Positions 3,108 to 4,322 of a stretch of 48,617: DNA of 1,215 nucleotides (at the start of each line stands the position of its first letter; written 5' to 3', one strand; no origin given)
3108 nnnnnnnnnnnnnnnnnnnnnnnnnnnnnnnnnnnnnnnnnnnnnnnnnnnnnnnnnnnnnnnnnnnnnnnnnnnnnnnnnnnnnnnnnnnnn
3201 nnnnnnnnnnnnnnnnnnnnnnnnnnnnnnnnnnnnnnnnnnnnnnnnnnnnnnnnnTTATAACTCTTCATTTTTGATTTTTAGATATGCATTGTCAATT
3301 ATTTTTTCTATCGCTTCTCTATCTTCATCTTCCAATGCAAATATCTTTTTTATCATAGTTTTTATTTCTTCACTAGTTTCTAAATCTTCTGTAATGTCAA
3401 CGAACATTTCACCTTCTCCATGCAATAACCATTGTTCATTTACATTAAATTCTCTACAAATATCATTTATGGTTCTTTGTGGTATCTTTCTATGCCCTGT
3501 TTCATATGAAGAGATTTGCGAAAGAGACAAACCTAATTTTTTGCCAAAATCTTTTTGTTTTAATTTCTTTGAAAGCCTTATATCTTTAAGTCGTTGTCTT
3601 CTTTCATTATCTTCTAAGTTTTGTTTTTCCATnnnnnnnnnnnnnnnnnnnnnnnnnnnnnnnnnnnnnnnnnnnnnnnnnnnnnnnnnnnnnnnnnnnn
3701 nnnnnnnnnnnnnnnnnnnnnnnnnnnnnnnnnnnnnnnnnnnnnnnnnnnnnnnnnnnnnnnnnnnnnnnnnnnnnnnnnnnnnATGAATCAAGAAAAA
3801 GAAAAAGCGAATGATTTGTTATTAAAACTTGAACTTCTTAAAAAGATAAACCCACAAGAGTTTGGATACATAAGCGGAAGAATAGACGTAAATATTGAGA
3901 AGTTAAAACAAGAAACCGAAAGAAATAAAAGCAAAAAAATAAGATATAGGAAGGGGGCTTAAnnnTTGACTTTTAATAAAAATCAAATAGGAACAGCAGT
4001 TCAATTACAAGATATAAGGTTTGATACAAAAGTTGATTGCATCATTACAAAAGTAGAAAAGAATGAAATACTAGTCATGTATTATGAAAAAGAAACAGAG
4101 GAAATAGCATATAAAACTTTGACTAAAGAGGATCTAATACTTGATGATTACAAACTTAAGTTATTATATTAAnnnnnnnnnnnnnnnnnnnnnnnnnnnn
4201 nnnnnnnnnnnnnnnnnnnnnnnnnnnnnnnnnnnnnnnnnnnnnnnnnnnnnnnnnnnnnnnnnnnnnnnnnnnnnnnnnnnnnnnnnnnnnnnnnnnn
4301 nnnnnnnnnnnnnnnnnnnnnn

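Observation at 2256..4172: Two tandem CI/Cro-type switches (paralogous XRE repressors, each with divergent small genes) carrying different operator words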

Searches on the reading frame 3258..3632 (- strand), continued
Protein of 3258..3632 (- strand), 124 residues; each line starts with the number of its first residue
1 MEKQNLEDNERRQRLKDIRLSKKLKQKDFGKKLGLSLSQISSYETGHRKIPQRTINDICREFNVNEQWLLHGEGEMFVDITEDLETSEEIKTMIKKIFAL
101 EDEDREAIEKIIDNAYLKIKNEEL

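Call 75: find_encoding_contigs(protein=P0005, flank=3500, max_places=6)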
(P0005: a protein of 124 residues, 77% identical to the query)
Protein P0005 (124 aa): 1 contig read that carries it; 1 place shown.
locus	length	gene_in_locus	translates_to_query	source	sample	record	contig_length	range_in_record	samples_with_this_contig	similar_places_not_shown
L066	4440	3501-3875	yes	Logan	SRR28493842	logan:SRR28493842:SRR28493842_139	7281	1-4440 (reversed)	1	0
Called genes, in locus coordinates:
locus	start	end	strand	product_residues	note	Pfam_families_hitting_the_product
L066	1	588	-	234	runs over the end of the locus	-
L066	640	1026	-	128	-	-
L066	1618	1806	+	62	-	-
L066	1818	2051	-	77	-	-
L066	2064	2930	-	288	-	PF01978:TrmB (faint), PF13730:HTH_36, PF09524:Phg_2220_C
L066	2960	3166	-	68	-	-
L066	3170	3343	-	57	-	-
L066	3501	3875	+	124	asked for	PF12844:HTH_19, PF13560:HTH_31 (weak), PF01381:HTH_3, PF13443:HTH_26 (weak)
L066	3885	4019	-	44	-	-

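Call 77: search_protein_families(library=padloc, max_evalue=0.001, proteins=[window:3258-3632:-])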
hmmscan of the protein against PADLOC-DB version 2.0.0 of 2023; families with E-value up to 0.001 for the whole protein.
window:3258-3632:- (124 aa): 10 families
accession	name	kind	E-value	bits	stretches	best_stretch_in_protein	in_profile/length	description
PDLC02926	HTH_VI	-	4.2e-11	41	1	13-75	4-66/92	-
PDLC03951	RmrA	-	1.4e-08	32.2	1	12-71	10-69/400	-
PDLC03954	RmrA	-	5.3e-08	30.2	1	11-80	11-80/380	-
PDLC03952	RmrA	-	9.7e-08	29.2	1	13-75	25-87/395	-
PDLC03947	RmrA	-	9.9e-07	25.9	1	11-69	12-70/383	-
PDLC03949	RmrA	-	2.9e-05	21.1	1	13-75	5-67/363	-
PDLC04142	capH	-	7.8e-05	21.7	1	12-114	8-97/103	capH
PDLC04758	PDC-M64B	-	0.00024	19.5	1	13-59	33-79/123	-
PDLC03945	RmrA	-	0.00067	16.9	1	13-73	5-65/394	-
PDLC03665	Control_protein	-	0.00081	17.6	0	13-70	11-69/77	control protein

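Call 78: search_protein_families(library=ncbifam, max_evalue=0.001, proteins=[window:3258-3632:-])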
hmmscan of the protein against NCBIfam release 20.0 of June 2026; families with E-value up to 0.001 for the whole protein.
window:3258-3632:- (124 aa): 6 families
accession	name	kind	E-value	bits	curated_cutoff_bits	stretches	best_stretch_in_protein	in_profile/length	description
NF041951.1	phage_RstR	subfamily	1e-12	48.3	80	1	13-123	5-107/108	RstR family transcriptional repressor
NF047948.1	male_kill_WMK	equivalog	3.1e-10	40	300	1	2-105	154-251/300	WO male-killing family protein Wmk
NF041575.1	antitoxPezA_Strep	equivalog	5.7e-07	29.6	290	1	14-90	5-79/158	type II toxin-antitoxin system antitoxin PezA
TIGR03830.1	CxxCG_CxxCG_HTH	subfamily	7.6e-06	25.7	61.8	1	9-60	64-114/127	type II TA system antitoxin MqsA family protein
TIGR03070.1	couple_hipB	subfamily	8.3e-05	22.5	71.65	1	15-63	7-55/58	type II toxin-antitoxin system Y4mF family antitoxin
NF007257.0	PRK09706.1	subfamily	9.2e-05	22.3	101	1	12-107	7-106/135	transcriptional repressor DicA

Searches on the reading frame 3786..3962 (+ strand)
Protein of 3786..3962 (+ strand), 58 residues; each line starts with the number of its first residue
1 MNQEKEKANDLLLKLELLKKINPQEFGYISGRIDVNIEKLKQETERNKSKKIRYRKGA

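Call 24: search_protein_families(library=pfam, max_evalue=0.1, proteins=[window:3786-3962:+])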
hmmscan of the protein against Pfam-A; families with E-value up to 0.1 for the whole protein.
window:3786-3962:+ (58 aa): 1 family
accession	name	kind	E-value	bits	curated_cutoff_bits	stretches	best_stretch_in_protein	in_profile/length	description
PF07798.16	CCDC90-like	-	0.088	13.1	33.5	1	1-54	110-156/175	Coiled-coil domain-containing protein 90-like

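Call 25: search_protein_families(library=phrogs, max_evalue=0.01, proteins=[window:3786-3962:+])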
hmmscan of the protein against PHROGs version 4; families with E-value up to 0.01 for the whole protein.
window:3786-3962:+ (58 aa): 1 family
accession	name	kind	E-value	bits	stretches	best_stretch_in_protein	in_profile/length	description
phrog_6272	-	unknown function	8.4e-39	132.7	1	1-58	1-58/58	-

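Call 46: find_homologous_proteins(query=window:3786-3959:+, max_evalue=0.001)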
Query window:3786-3959:+ (58 aa): 3 proteins with E <= 0.001 among 4 candidates.
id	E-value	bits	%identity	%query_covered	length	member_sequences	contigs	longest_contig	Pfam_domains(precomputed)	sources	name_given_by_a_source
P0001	9.5e-28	112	98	100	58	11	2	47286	-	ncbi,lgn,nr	ncbi:TPA: hypothetical protein OL461_003580 [Clostridioides difficile]|nr:hypothetical protein [Clos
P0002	7.2e-27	109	98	100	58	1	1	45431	-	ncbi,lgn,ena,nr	ncbi:hypothetical protein POL74_19450 [Clostridioides difficile]|nr:hypothetical protein [Clostridio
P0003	4.7e-26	106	100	95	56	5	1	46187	-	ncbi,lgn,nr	ncbi:hypothetical protein LV539_17890 [Clostridioides difficile]|nr:hypothetical protein [Clostridio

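Call 55: predict_structure(protein=window:3786-3959:+)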
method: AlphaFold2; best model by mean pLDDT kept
length: 58 residues; sequences in the alignment: 1
mean_pLDDT: 91.7   pTM: 0.58
mean pLDDT of the five models: 91.7, 89.5, 86.6, 85.6, 84.2
residues with pLDDT >= 90: 45; 70-90: 8; 50-70: 5; < 50: 0
segments of 3 or more residues with pLDDT < 50: none
pLDDT, mean of each block of 10 residues (from residue 1): 93 98 98 98 92 67
secondary structure, 60 per line:
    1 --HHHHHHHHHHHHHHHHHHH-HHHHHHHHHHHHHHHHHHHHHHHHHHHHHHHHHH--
elements in order: H3-21 H23-56

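Call 71: fold_search(model_id=the predicted structure, library=pdb)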
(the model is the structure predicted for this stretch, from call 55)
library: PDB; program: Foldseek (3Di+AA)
matches with E <= 10: 2; with E <= 0.001: 0
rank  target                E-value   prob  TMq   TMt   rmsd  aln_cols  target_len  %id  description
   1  9vff_MODEL_1_A        6.4e+00  0.09  0.38  0.32   3.9        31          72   26  Solution structure of XPC binding domain of a hHR23B variant - H274N/H323Q (released 2025-10-01)
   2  1tkn_MODEL_1_A        8.2e+00  0.08  0.43  0.24   5.6        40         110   12  Solution structure of CAPPD*, an independently folded extracellular domain of human Amyloid-beta Precursor Pro (released 2004-08-03)

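Call 77: search_protein_families(library=padloc, max_evalue=0.001, proteins=[window:3786-3962:+])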
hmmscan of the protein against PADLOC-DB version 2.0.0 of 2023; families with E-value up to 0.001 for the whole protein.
window:3786-3962:+ (58 aa): 0 families

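Call 78: search_protein_families(library=ncbifam, max_evalue=0.001, proteins=[window:3786-3962:+])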
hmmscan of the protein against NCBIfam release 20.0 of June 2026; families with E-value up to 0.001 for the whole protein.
window:3786-3962:+ (58 aa): 0 families

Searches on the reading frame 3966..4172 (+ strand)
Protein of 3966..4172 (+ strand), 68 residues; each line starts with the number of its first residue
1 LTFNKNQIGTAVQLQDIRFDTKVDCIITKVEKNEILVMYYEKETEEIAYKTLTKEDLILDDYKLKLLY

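Call 24: search_protein_families(library=pfam, max_evalue=0.1, proteins=[window:3966-4172:+])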
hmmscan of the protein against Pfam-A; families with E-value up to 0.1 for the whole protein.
window:3966-4172:+ (68 aa): 1 family
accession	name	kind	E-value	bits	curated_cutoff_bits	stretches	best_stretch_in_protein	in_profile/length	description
PF09357.15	RteC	-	0.0079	16.3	25.3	1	8-59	83-134/219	RteC protein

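Call 25: search_protein_families(library=phrogs, max_evalue=0.01, proteins=[window:3966-4172:+])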
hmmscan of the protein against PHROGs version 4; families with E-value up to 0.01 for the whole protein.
window:3966-4172:+ (68 aa): 2 families
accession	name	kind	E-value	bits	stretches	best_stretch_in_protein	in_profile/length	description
phrog_1564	-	unknown function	4.7e-32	110.7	1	1-67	5-71/72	-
phrog_15227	-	unknown function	0.0094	17.2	0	17-59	28-70/82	-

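Call 77: search_protein_families(library=padloc, max_evalue=0.001, proteins=[window:3966-4172:+])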
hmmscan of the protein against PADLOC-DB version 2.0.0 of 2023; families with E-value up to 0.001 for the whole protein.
window:3966-4172:+ (68 aa): 0 families

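Call 78: search_protein_families(library=ncbifam, max_evalue=0.001, proteins=[window:3966-4172:+])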
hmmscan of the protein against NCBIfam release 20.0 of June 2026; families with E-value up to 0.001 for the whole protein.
window:3966-4172:+ (68 aa): 0 families
